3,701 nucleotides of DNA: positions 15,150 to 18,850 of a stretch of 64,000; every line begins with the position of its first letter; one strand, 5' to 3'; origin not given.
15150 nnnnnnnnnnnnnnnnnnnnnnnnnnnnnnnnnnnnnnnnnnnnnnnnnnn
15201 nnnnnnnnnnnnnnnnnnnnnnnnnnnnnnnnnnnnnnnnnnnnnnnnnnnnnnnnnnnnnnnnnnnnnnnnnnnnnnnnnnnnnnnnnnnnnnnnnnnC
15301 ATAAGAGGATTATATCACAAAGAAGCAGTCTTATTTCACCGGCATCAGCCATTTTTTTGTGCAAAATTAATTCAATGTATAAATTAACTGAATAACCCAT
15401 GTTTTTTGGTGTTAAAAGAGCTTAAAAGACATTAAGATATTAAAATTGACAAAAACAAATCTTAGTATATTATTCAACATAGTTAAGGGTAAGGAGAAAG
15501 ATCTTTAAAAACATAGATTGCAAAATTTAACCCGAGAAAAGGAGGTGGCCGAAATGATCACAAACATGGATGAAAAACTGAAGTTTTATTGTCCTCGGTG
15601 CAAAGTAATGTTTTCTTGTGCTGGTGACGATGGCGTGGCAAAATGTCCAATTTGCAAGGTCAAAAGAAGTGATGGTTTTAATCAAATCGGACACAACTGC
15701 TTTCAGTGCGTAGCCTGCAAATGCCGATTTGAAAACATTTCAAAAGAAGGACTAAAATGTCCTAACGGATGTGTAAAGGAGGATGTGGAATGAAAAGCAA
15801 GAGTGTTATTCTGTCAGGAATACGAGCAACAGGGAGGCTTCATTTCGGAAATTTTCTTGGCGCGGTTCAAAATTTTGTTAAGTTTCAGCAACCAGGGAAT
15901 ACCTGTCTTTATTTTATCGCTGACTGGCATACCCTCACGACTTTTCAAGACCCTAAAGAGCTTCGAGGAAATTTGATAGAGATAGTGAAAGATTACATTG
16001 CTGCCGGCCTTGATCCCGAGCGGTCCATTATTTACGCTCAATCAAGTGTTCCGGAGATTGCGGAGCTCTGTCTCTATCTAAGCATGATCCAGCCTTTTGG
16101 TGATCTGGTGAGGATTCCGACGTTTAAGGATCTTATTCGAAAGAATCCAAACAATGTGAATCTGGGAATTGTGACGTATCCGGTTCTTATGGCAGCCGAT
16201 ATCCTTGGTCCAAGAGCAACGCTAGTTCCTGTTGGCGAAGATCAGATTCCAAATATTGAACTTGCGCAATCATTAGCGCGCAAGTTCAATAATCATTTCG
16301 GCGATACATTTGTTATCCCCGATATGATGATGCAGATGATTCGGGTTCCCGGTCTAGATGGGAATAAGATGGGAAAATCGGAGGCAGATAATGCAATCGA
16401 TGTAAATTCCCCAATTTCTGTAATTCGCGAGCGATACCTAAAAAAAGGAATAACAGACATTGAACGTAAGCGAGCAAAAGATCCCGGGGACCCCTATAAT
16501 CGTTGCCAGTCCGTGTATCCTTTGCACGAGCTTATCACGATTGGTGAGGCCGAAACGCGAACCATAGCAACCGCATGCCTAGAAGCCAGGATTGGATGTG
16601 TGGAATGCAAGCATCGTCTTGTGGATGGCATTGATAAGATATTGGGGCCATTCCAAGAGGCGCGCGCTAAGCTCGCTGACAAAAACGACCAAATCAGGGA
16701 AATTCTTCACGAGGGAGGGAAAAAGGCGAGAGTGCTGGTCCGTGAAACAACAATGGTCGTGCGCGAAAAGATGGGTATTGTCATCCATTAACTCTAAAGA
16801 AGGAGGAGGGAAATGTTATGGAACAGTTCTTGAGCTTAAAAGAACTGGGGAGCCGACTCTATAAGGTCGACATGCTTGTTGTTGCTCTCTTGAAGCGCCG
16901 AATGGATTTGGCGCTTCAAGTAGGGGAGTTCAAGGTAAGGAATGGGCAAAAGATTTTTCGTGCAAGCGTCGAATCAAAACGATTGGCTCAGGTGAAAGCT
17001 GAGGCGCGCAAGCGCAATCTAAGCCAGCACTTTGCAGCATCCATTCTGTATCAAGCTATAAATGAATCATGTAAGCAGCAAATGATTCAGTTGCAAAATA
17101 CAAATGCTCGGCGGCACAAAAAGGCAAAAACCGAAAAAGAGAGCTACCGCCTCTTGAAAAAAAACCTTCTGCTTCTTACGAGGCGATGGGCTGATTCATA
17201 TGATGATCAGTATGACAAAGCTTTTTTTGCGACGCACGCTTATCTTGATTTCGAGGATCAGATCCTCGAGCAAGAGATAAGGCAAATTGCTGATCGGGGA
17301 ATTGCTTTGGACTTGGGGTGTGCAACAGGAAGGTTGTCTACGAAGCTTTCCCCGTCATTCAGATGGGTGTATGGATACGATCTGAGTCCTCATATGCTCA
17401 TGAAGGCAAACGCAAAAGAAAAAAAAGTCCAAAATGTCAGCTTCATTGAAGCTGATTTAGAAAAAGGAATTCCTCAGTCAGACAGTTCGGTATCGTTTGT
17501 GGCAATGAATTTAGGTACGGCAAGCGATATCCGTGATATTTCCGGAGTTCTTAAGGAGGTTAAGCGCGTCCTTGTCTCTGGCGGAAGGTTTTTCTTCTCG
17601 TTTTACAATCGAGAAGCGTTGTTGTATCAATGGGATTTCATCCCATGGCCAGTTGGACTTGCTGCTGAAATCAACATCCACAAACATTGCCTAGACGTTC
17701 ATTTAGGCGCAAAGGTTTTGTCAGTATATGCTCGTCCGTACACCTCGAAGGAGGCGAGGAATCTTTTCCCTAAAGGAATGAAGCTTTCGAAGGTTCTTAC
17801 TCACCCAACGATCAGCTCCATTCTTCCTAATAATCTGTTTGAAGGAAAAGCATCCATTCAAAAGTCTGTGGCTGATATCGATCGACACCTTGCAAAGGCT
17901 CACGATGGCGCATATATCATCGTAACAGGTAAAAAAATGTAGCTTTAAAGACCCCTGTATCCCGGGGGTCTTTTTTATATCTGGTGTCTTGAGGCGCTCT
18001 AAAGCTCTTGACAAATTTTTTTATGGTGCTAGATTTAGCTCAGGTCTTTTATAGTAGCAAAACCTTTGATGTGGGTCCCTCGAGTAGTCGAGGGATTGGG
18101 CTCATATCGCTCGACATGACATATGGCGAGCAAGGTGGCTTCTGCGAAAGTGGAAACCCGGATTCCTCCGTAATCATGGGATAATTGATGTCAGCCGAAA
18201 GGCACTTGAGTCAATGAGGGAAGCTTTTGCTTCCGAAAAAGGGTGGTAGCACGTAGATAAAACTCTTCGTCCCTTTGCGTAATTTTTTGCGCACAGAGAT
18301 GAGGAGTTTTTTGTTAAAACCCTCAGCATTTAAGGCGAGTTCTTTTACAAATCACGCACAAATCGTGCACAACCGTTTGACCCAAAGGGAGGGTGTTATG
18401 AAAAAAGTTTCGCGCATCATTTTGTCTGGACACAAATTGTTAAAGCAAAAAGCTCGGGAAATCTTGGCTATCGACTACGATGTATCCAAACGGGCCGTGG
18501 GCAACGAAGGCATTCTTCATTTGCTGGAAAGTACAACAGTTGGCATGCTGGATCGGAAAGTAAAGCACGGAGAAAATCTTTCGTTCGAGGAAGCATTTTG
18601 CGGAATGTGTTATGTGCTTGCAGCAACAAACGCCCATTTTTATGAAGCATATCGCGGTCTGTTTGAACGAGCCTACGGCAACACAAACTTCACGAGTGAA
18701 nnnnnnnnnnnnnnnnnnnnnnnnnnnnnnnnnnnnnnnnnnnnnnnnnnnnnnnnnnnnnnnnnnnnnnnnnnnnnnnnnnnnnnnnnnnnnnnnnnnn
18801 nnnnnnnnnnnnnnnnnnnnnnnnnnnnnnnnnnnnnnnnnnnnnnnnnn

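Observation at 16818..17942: Chorismate-mutase-like (AroQ) domain fused to a SAM-dependent methyltransferase, next to trpS and a TrpD-like gene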

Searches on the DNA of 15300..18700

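Call 65: search_rna_families(source=window, start=15300, end=18700, threshold=evalue, max_evalue=1)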
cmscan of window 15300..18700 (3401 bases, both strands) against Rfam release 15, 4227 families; matches with E-value up to 1: 4.
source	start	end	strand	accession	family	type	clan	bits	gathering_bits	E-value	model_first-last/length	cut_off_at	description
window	18057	18277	+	RF00230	T-box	Cis-reg; leader;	-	40.3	93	9.7e-07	1-219/219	no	T-box leader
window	17916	18022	+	RF01770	rimP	Cis-reg; leader;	-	28.9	47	0.072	1-102/102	no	Gammaprotebacteria rimP leader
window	17926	17978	+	RF01859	Phe_leader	Cis-reg; leader;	-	24.4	55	0.55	1-125/125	no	Phenylalanine leader peptide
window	18260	18309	+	RF04147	MIR6224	Gene; miRNA;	-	22.1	171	0.28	1-176/176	no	MIR6224 microRNA precursor family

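Call 68: search_rna_families(source=window, start=17990, end=18420, threshold=evalue, max_evalue=0.01, show_alignments=1)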
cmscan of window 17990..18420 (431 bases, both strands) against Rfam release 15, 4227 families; matches with E-value up to 0.01: 1.
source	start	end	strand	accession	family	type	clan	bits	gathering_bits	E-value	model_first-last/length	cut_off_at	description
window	18057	18277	+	RF00230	T-box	Cis-reg; leader;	-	40.3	93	1.2e-07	1-219/219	no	T-box leader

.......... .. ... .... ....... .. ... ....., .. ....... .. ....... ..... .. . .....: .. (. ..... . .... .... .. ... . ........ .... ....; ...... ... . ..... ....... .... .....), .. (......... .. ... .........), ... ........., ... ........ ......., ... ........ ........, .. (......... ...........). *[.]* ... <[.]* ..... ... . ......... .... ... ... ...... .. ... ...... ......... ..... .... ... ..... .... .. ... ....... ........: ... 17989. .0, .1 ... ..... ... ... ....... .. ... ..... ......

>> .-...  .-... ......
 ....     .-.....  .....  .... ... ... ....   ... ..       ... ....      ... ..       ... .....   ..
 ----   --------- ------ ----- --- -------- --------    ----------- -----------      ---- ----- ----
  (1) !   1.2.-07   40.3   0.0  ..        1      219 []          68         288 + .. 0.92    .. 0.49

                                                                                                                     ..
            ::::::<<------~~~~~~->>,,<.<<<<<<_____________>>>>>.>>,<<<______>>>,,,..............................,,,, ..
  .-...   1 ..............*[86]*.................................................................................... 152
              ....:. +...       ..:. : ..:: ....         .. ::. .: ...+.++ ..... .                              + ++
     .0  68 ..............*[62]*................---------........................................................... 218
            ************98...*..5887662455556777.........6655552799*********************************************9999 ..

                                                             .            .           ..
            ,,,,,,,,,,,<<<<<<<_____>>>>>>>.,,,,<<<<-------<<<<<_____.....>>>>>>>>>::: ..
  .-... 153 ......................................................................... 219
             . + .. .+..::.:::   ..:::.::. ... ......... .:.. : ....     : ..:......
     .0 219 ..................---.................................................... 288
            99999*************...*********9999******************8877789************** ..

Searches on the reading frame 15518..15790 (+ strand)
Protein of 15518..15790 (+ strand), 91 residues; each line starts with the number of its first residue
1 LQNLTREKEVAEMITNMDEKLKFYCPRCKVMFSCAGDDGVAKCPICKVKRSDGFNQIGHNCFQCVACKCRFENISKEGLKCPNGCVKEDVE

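Call 3: search_protein_families(library=pfam, proteins=[window:15518-15790:+], max_evalue=0.1)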
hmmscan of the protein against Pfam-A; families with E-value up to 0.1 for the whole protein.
window:15518-15790:+ (91 aa): 2 families
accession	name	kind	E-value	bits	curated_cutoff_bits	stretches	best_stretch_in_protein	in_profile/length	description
PF21349.2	RUBY_RBDX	-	0.02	14.8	26.5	1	34-51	10-27/30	Rubrerythrin, rubredoxin-like domain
PF25164.1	CoiA_N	-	0.03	14.3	26.3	1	12-29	7-24/50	Competence protein CoiA, N-terminal domain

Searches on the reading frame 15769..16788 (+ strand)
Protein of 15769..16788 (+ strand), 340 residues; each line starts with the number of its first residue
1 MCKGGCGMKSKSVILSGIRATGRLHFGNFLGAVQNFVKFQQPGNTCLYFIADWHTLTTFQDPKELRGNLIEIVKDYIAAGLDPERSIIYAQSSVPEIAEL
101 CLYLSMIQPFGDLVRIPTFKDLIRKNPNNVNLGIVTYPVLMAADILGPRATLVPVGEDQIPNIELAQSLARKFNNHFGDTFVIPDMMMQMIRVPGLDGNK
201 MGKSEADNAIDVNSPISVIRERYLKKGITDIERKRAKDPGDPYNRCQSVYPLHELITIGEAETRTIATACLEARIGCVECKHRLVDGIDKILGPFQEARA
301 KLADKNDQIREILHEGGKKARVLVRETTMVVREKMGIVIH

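Call 3: search_protein_families(library=pfam, proteins=[window:15769-16788:+], max_evalue=0.1)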
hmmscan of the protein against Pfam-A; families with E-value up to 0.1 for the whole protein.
window:15769-16788:+ (340 aa): 1 family
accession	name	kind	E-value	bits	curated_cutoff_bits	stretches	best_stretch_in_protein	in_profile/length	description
PF00579.31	tRNA-synt_1b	-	1.5e-51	175.9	21.1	1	11-292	5-291/292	tRNA synthetases class I (W and Y)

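Call 4: search_protein_families(library=ncbifam, proteins=[window:15769-16788:+], max_evalue=0.1)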
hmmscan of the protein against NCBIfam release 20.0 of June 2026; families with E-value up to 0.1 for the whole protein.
window:15769-16788:+ (340 aa): 14 families
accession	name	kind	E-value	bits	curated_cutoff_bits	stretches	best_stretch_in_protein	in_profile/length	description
NF008922.0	PRK12283.1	equivalog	5.7e-83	279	572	2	11-179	3-173/400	tryptophan--tRNA ligase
TIGR00233.1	trpS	equivalog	3.9e-72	243.3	176.75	1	11-337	2-328/328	tryptophan--tRNA ligase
NF009207.0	PRK12556.1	equivalog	1e-62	212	479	1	10-337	2-331/332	tryptophan--tRNA ligase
NF008923.0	PRK12284.1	equivalog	4.8e-60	203.6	597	1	13-337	4-331/431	tryptophan--tRNA ligase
NF008925.0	PRK12285.1-2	equivalog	3.6e-28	98.6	451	1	11-309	62-360/365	tryptophan--tRNA ligase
NF008926.0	PRK12285.1-3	equivalog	1.5e-19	70.2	320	2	10-174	64-229/429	tryptophan--tRNA ligase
NF008927.0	PRK12285.1-4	equivalog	1.4e-15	57.2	478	1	12-310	74-370/385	tryptophan--tRNA ligase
NF008928.0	PRK12285.1-5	equivalog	6.8e-10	38.1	891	1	13-173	94-252/530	tryptophan--tRNA ligase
TIGR00234.1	tyrS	equivalog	1.5e-08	34.2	113.8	1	11-213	35-243/406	tyrosine--tRNA ligase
NF008924.0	PRK12285.1-1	equivalog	2.5e-08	33.6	644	1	71-306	135-362/381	tryptophan--tRNA ligase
NF006330.0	PRK08560.1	equivalog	2.8e-08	33.2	220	1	16-222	37-244/342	tyrosine--tRNA ligase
NF038403.1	perm_prefix_1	domain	0.029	14.2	30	1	64-86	18-40/59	permease prefix domain 1-containing protein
NF004314.0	PRK05710.1-3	equivalog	0.044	13.1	256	0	21-90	16-79/297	tRNA glutamyl-Q(34) synthetase GluQRS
NF005108.0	PRK06545.1-6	equivalog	0.091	11.8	327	0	263-329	225-289/321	prephenate dehydrogenase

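Call 52: search_protein_families(library=padloc, proteins=[window:15769-16788:+], max_evalue=0.01)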
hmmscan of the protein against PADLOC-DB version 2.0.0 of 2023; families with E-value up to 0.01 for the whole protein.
window:15769-16788:+ (340 aa): 0 families

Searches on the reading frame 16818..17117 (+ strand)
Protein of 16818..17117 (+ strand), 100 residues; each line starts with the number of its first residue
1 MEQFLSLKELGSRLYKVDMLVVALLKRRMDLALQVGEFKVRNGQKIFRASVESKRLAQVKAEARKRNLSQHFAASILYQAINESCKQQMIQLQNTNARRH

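Call 81: search_solved_structures(query=window:16818-17117:+, max_evalue=10, show_alignments=3)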
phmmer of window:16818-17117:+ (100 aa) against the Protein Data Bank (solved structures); distinct sequences matched with E-value up to 10: 6.
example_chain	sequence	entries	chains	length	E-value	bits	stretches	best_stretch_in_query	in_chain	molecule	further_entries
1ecm_A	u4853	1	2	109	0.014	19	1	10-93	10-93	ENDO-OXABICYCLIC TRANSITION STATE ANALOGUE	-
1ybz_A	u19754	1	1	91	0.093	16.3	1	6-41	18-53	chorismate mutase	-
5vht_A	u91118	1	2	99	0.22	15.1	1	10-92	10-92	Chorismate Mutase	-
4iod_B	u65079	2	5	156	0.37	14.4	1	5-66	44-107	Malarial CLP B2 atpase/HSP101 protein | MALARIAL CLPB2 ATPASE/HSP101 PROTEIN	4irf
2eia_A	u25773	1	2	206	0.72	13.5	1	40-93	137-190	EIAV CAPSID PROTEIN P26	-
1eia_A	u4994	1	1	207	0.72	13.5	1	40-93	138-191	EIAV CAPSID PROTEIN P26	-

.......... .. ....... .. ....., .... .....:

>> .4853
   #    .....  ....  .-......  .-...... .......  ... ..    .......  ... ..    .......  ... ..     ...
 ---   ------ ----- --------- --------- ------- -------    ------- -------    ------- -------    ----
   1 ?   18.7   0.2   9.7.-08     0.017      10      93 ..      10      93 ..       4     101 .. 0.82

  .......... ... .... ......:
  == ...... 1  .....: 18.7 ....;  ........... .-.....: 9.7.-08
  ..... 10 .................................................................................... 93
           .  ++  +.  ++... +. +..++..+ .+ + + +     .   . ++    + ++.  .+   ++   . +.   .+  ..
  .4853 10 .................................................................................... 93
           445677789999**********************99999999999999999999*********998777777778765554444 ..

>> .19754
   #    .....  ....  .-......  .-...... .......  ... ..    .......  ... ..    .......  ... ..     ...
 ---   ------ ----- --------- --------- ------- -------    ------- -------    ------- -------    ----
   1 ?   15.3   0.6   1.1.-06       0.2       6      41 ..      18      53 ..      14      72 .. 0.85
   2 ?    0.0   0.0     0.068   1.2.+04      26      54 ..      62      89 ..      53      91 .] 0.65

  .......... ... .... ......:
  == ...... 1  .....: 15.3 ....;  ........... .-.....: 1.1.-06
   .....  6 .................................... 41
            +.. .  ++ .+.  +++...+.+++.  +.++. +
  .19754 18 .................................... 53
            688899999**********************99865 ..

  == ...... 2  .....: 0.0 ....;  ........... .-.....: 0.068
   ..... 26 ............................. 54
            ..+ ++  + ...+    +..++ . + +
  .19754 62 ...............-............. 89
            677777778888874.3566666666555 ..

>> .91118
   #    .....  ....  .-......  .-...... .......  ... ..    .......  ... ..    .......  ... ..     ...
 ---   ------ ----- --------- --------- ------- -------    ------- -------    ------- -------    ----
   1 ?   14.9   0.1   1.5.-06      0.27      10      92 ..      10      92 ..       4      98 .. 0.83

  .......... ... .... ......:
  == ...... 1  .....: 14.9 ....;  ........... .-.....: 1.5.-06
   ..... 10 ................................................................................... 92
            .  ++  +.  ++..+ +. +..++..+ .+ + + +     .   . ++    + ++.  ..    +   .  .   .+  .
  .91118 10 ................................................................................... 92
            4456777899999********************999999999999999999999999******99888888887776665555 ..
